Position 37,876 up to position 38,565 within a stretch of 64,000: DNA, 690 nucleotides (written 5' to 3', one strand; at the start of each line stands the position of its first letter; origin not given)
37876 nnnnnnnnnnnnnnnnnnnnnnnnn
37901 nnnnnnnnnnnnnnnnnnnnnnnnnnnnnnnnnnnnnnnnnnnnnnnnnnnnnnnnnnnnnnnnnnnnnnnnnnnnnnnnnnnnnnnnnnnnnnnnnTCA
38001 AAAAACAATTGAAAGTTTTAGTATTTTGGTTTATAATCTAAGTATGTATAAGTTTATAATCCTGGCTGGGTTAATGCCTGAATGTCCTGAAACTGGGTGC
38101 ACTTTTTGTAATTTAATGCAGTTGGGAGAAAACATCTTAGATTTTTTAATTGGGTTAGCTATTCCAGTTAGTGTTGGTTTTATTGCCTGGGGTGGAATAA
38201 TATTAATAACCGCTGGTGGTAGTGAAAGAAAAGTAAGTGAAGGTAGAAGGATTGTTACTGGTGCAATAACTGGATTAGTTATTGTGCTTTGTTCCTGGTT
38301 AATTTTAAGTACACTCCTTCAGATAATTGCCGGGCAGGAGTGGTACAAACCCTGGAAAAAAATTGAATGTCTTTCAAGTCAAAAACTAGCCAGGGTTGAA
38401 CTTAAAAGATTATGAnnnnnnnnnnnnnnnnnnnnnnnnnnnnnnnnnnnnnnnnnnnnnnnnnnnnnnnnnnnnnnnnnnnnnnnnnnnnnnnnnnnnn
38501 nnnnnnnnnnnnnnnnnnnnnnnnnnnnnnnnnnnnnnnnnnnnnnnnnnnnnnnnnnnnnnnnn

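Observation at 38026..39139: Three tandem paralogous small proteins with a VirB2/TrbC pilin-like two-helix layout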

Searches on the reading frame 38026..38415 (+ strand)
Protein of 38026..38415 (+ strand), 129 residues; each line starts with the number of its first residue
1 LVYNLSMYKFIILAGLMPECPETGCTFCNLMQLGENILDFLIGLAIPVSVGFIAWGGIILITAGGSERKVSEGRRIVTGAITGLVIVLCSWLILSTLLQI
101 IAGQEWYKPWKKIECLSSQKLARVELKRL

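Call 3: search_protein_families(library=pfam, proteins=[window:38026-38415:+], max_evalue=1)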
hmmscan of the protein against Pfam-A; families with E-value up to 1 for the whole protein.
window:38026-38415:+ (129 aa): 3 families
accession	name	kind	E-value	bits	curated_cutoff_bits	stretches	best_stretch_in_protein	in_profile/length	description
PF18895.5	T4SS_pilin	-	3e-09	37.3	26.6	1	35-97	10-71/71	Type IV secretion system pilin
PF04893.22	Yip1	-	0.037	14.3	28.6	1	31-93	120-172/173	Yip1 domain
PF04956.18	TrbC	-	0.039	14.6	27.9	1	34-86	41-87/98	TrbC/VIRB2 pilin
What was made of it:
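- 38074..38415 (+): Pilin copy 1 (113 aa; alternative starts TTG 38026 for 129 aa and ATG 38044 for 123 aa). Position-1, four-cysteine subfamily, leaderless in this clade. PF18895, 37.3 bits (call 3).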

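Call 4: search_protein_families(library=ncbifam, proteins=[window:38026-38415:+], max_evalue=1)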
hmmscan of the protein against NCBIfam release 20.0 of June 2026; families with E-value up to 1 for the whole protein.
window:38026-38415:+ (129 aa): 1 family
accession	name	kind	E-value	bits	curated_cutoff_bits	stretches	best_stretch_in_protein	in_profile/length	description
NF045849.1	ICE_MMCAP2_0565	equivalog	0.045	13.4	40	1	31-101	10-80/80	Mbov_0395 family pilin-like conjugal transfer protein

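Call 26: search_protein_representatives(alignment_id=A1)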
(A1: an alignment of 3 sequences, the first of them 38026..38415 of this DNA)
Query: 3 sequences, 111 profile positions. Proteins with E-value up to 0.001 (for the whole library): 58633; up to 1e-10: 5978; up to 1e-30: 25. The best 150 are listed.
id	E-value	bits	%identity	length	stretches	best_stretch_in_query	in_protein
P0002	2.7e-75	265.8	-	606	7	19-95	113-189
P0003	2.1e-70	250.1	-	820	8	35-101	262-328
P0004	6.9e-69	245.2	-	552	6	19-97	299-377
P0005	1.8e-49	182.7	-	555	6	32-96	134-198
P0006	9.9e-44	164.2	-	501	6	31-97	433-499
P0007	5.0e-43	161.9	-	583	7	29-93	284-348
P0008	1.5e-41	157.1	-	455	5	27-95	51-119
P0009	5.9e-40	152.0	-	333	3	18-101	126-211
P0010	1.2e-39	151.0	-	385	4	10-98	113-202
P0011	8.8e-39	148.2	-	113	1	15-110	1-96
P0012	5.4e-38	145.7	-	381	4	22-108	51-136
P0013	5.8e-38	145.6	-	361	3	20-102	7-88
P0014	1.3e-36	141.3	-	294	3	17-105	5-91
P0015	2.5e-36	140.3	-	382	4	36-95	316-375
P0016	1.6e-35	137.7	-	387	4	30-100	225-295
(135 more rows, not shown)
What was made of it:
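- Checked: A profile of the three copies finds 58,633 cluster representatives at E <= 1e-3 (call 26).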

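Call 59: find_homologous_proteins(query=A4, max_evalue=0.00001)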
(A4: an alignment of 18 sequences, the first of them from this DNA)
Query A4 (18 sequences) (123 aa, profile of the alignment): 214 proteins with E <= 0.00001 among 3392 candidates; the best 120 are listed.
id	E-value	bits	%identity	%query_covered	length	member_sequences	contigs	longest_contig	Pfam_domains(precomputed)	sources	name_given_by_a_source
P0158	2.3e-34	136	44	83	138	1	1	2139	PF18895.6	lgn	-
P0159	5.8e-34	135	21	85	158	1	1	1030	PF18895.6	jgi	jgi:preprotein translocase subunit SecG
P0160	7.6e-33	131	23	85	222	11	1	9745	-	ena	-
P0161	9.6e-33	131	22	88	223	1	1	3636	PF18895.6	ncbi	-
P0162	2.0e-32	130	28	89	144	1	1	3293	PF18895.6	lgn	-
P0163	2.8e-32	129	27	71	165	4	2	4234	PF18895.6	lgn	-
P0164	3.4e-32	129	38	82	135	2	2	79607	PF18895.6,PF04956.19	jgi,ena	-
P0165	4.1e-32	129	30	74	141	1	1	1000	PF18895.6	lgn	-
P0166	7.1e-32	128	34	83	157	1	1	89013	PF18895.6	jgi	jgi:hypothetical protein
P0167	8.4e-32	128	42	88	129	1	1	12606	PF18895.6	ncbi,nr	ncbi:MAG: hypothetical protein KGI60_03725 [Patescibacteria group bacterium]|nr:hypothetical protein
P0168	8.7e-32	128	19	79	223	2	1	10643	PF18895.6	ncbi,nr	ncbi:MAG TPA: hypothetical protein DEA27_04305 [Candidatus Moranbacteria bacterium]|nr:hypothetical 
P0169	1.2e-31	127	28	74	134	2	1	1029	PF18895.6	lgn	-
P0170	1.6e-31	127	26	76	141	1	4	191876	PF18895.6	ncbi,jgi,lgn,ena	-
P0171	1.7e-31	127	35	76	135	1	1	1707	PF18895.6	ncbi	-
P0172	2.1e-31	126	31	95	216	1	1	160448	PF18895.6,PF05345.19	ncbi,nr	ncbi:MAG: hypothetical protein HYX21_01780, partial [Candidatus Yanofskybacteria bacterium]|nr:hypot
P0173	2.1e-31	126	39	83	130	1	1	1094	PF18895.6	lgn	-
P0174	2.6e-31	126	22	63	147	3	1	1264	PF18895.6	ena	-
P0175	3.6e-31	126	22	80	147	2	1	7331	PF18895.6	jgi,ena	-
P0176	5.9e-31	125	50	83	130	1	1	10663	PF18895.6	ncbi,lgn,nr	ncbi:hypothetical protein JW698_01215 [Candidatus Wolfebacteria bacterium]|nr:hypothetical protein [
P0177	7.3e-31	125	26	75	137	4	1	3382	PF18895.6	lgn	-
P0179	9.5e-31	124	47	78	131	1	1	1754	PF18895.6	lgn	-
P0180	2.0e-30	123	21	93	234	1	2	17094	PF18895.6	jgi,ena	-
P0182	2.3e-30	123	47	85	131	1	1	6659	PF18895.6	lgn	-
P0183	2.6e-30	123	26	80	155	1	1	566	PF18895.6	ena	-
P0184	2.6e-30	123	25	74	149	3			PF18895.6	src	-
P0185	3.4e-30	122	33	78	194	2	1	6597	PF18895.6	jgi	-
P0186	6.9e-30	121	24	83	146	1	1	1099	PF18895.6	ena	-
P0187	6.9e-30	121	27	83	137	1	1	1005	PF18895.6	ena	-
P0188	7.7e-30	121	30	75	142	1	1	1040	PF18895.6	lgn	-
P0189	1.1e-29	121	27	74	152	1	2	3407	PF18895.6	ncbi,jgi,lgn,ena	-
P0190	1.5e-29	120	40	82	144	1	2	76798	PF18895.6,PF04956.19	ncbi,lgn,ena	-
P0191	1.7e-29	120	35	83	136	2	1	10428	PF18895.6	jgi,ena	-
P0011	2.1e-29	120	100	92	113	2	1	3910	PF18895.6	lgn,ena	-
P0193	3.1e-29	119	29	74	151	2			PF18895.6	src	-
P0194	3.2e-29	119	43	78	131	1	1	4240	PF18895.6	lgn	-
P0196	5.2e-29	119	45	80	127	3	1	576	PF18895.6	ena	-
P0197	5.9e-29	118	29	86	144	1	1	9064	PF18895.6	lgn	-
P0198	2.0e-28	117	33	76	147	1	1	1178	PF18895.6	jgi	jgi:hypothetical protein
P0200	4.0e-28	116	25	71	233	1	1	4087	PF18895.6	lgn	-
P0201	6.4e-28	115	27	75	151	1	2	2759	PF18895.6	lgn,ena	-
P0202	8.2e-28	115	24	74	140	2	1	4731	PF18895.6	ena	-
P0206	2.7e-27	113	27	68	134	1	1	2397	PF18895.6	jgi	jgi:hypothetical protein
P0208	3.7e-27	113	28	74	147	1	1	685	PF18895.6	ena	-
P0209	4.2e-27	112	28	80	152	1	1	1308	PF18895.6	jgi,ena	-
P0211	6.1e-27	112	25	77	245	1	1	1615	PF18895.6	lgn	-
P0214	1.1e-26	111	27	77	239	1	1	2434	PF18895.6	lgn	-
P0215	1.3e-26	111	20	83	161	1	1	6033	PF18895.6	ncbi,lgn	-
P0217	2.5e-26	110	24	82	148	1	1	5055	PF18895.6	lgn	-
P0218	2.7e-26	110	21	82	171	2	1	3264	PF18895.6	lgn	-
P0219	3.2e-26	110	21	79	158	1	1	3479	PF18895.6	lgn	-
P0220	3.3e-26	110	29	80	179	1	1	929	PF18895.6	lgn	-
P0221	3.6e-26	109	42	76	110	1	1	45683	PF18895.6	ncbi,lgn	-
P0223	4.4e-26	109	24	74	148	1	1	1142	PF18895.6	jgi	-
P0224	4.5e-26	109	39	85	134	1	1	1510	PF18895.6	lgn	-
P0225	4.9e-26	109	34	83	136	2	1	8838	PF18895.6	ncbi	-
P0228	8.2e-26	108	29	63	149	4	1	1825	PF18895.6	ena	-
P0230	9.7e-26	108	32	77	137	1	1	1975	PF18895.6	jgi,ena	-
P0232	1.3e-25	108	23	63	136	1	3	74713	PF18895.6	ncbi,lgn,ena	-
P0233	1.5e-25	107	36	79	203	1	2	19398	PF18895.6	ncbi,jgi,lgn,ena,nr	ncbi:hypothetical protein AMJ49_04040 [Parcubacteria bacterium DG_74_2]|nr:MAG: hypothetical protein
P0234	2.0e-25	107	24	83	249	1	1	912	PF18895.6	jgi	-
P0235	2.2e-25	107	17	74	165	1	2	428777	-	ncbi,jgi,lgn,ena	ncbi:MAG: pilin [Parcubacteria group bacterium]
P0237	2.5e-25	107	22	83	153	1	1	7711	PF18895.6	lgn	-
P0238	3.4e-25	106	21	87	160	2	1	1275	PF18895.6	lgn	-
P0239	3.8e-25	106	23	74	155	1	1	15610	PF18895.6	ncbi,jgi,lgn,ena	ncbi:MAG: hypothetical protein WCX17_04460 [Parcubacteria group bacterium]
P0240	4.0e-25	106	20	82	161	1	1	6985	PF18895.6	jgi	jgi:hypothetical protein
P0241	4.1e-25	106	19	78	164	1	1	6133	PF18895.6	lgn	-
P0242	4.8e-25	106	24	74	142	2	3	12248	PF18895.6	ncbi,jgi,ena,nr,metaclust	ncbi:MAG: hypothetical protein UT50_C0017G0015 [Candidatus Moranbacteria bacterium GW2011_GWA2_39_41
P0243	5.0e-25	106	28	86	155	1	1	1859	PF18895.6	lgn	-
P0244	5.8e-25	106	31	74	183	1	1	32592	PF18895.6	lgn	-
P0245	5.8e-25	106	20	75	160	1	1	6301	PF18895.6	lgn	-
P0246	6.2e-25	105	21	86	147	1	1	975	PF18895.6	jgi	jgi:hypothetical protein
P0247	6.8e-25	105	31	68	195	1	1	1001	PF18895.6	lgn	-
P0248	8.0e-25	105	19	65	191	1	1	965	PF18895.6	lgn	-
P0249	8.1e-25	105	22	74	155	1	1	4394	PF18895.6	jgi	jgi:hypothetical protein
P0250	1.0e-24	105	18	74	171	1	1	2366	PF18895.6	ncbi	-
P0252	1.1e-24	105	19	66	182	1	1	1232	PF18895.6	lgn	-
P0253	1.2e-24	105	17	78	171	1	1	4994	PF18895.6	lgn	-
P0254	1.2e-24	104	28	66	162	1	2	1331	PF18895.6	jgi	jgi:hypothetical protein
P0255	1.3e-24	104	20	66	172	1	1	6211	PF18895.6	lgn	-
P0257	1.4e-24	104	31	83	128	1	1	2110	PF18895.6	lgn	-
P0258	1.5e-24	104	23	74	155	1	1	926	PF18895.6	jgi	jgi:hypothetical protein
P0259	1.6e-24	104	21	73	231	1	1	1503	PF18895.6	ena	-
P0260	1.6e-24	104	17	86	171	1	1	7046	PF18895.6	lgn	-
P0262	1.8e-24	104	29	72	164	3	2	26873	PF18895.6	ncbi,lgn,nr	ncbi:MAG: hypothetical protein UR78_C0011G0002 [Candidatus Moranbacteria bacterium GW2011_GWF2_35_39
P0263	1.9e-24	104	30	83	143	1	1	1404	PF18895.6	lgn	-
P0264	1.9e-24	104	20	88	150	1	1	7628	PF18895.6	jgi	jgi:hypothetical protein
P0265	2.2e-24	104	23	77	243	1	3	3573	PF18895.6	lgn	-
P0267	2.9e-24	103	25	72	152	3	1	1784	PF18895.6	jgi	-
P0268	2.9e-24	103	25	79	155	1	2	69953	PF18895.6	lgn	-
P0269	3.1e-24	103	22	78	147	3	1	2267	PF18895.6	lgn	-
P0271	4.0e-24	103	24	67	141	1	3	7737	PF18895.6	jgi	jgi:hypothetical protein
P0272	4.2e-24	103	25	65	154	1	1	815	PF18895.6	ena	-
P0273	4.3e-24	103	26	66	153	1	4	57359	PF18895.6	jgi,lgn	jgi:hypothetical protein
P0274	5.3e-24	102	18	65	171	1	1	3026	PF18895.6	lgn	-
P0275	6.0e-24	102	27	75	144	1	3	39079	PF18895.6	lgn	-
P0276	6.5e-24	102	27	79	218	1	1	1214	PF18895.6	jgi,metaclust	metaclust:\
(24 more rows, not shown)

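Call 62: find_encoding_contigs(protein=P0176, flank=10000, max_places=2)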
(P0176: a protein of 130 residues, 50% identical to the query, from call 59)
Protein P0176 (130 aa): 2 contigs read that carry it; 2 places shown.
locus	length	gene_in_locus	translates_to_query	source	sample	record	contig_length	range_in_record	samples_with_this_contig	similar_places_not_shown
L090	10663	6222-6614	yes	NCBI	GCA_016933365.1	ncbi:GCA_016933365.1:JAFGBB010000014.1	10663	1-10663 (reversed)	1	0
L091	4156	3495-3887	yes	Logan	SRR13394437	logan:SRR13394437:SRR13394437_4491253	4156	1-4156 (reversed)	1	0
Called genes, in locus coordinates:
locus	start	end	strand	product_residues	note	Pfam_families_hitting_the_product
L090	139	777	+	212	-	PF13483:Lactamase_B_3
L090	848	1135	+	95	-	-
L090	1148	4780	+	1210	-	PF00521:DNA_topoisoIV, PF14890:Intein_splicing, PF00521:DNA_topoisoIV, PF03989:DNA_gyraseA_C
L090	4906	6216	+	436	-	PF01547:SBP_bac_1, PF13416:SBP_bac_8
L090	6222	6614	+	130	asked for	PF18895:T4SS_pilin (weak)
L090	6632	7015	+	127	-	PF18895:T4SS_pilin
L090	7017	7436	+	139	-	PF18895:T4SS_pilin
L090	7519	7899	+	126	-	PF18895:T4SS_pilin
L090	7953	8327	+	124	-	PF04956:TrbC (faint), PF18895:T4SS_pilin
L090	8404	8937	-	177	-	-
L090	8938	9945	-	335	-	PF01145:Band_7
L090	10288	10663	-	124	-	?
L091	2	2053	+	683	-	?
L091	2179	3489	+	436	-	PF01547:SBP_bac_1, PF13416:SBP_bac_8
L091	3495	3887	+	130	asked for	PF18895:T4SS_pilin (weak)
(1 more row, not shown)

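Call 65: predict_structure(alignment_id=A5)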
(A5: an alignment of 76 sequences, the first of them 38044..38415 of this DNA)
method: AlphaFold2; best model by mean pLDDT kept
length: 123 residues; sequences in the alignment: 76
mean_pLDDT: 71.2   pTM: 0.44
mean pLDDT of the five models: 71.2, 68.5, 67.4, 66.0, 62.7
residues with pLDDT >= 90: 0; 70-90: 76; 50-70: 34; < 50: 13
segments of 3 or more residues with pLDDT < 50: 1-13
pLDDT, mean of each block of 10 residues (from residue 1): 42 54 74 83 84 80 82 85 84 70 56 62 67
secondary structure, 60 per line:
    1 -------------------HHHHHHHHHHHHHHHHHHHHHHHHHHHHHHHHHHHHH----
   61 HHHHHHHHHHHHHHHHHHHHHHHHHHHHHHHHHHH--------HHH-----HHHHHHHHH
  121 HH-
elements in order: H20-56 H61-95 H112-122

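Call 77: find_encoding_contigs(protein=P0170, flank=10000, max_places=1)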
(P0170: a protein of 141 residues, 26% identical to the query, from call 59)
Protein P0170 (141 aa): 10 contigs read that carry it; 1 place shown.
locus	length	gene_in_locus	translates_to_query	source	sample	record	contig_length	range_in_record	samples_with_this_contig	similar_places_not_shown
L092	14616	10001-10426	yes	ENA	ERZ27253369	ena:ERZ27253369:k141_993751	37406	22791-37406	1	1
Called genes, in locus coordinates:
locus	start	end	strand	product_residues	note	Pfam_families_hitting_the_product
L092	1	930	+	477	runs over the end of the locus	PF00753:Lactamase_B, PF12706:Lactamase_B_2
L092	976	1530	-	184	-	-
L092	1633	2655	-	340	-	PF23459:S1_RRP5 (faint), PF21543:CvfB_2nd (faint), PF21710:Spt6_S1 (faint), PF00575:S1, PF13509:S1_2 (faint), PF00575:S1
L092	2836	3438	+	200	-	PF20274:cREC_REC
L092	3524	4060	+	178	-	-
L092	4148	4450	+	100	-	-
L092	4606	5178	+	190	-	PF13483:Lactamase_B_3, PF12706:Lactamase_B_2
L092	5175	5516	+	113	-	-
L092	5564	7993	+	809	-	PF00521:DNA_topoisoIV, PF03989:DNA_gyraseA_C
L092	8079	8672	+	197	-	PF01135:PCMT, PF01209:Ubie_methyltran, PF05175:MTS, PF13847:Methyltransf_31, PF08241:Methyltransf_11, PF08242:Methyltransf_12 (weak), PF13649:Methyltransf_25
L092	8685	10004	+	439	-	PF01547:SBP_bac_1, PF13416:SBP_bac_8, PF13343:SBP_bac_6 (faint)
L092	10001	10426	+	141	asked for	PF18895:T4SS_pilin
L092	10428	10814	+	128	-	-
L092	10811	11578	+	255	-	PF18895:T4SS_pilin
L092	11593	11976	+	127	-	PF18895:T4SS_pilin (weak)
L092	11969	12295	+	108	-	PF18895:T4SS_pilin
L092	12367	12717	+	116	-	PF04956:TrbC, PF18895:T4SS_pilin (weak)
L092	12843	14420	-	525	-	PF00239:Resolvase, PF07508:Recombinase, PF13408:Zn_ribbon_recom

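Call 78: find_encoding_contigs(protein=P0235, flank=10000, max_places=1)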
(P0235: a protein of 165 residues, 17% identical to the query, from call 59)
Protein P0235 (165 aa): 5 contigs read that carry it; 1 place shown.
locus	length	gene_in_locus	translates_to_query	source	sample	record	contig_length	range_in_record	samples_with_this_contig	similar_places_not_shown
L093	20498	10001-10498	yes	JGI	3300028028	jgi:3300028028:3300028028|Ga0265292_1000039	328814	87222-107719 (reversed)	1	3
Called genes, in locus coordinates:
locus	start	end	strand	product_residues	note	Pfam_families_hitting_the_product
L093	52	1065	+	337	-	PF00215:OMPdecase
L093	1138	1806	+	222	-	-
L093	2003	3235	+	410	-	PF05496:RuvB_N, PF01078:Mg_chelatase (faint), PF00004:AAA, PF07728:AAA_5 (weak), PF16193:AAA_assoc_2, PF12002:MgsA_C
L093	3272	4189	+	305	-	PF01790:LGT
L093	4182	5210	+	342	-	-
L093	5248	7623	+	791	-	PF13491:FtsK_4TM, PF17854:FtsK_alpha, PF01580:FtsK_SpoIIIE, PF09397:FtsK_gamma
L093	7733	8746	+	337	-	PF13413:HTH_25, PF09136:Glucodextran_B, PF13464:RodZ_C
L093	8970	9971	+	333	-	PF00154:RecA_N, PF08423:Rad51, PF06745:ATPase (faint), PF01637:ATPase_2 (weak), PF21096:RecA_C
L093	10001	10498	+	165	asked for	-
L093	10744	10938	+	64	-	-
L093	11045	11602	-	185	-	PF08207:EFP_N, PF01132:EFP, PF09285:Elong-fact-P_C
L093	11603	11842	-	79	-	PF01084:Ribosomal_S18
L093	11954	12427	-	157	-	PF00436:SSB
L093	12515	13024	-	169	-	PF01250:Ribosomal_S6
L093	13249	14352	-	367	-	PF01926:MMR_HSR1, PF02421:FeoB_N, PF06071:YchF-GTPase_C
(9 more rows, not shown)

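Call 79: find_encoding_contigs(protein=P0172, flank=10000, max_places=1)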
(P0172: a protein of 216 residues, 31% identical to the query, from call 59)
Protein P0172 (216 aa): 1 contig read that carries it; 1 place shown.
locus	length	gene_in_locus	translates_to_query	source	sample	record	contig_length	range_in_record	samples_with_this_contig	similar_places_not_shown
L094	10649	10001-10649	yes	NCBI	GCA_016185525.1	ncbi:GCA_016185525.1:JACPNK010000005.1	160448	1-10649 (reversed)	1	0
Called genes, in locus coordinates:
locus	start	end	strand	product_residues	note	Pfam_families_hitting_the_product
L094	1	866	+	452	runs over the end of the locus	PF13884:Peptidase_S74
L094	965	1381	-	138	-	PF05635:23S_rRNA_IVP (weak)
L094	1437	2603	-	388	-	PF12705:PDDEXK_1 (weak)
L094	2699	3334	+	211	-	PF13483:Lactamase_B_3, PF12706:Lactamase_B_2 (weak)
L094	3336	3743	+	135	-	-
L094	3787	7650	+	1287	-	PF00521:DNA_topoisoIV, PF14890:Intein_splicing, PF14528:LAGLIDADG_3, PF00521:DNA_topoisoIV, PF03989:DNA_gyraseA_C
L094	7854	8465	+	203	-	PF01135:PCMT, PF01209:Ubie_methyltran, PF05175:MTS (weak), PF13489:Methyltransf_23 (weak), PF13847:Methyltransf_31, PF08241:Methyltransf_11, PF08242:Methyltransf_12, PF13649:Methyltransf_25, +2 more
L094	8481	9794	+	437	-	PF01547:SBP_bac_1, PF13416:SBP_bac_8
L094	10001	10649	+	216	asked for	PF18895:T4SS_pilin, PF05345:He_PIG (weak)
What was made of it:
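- Loci found through the pilin alone also carry the SBP: L090, L092 and L094 (calls 62, 77, 79).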
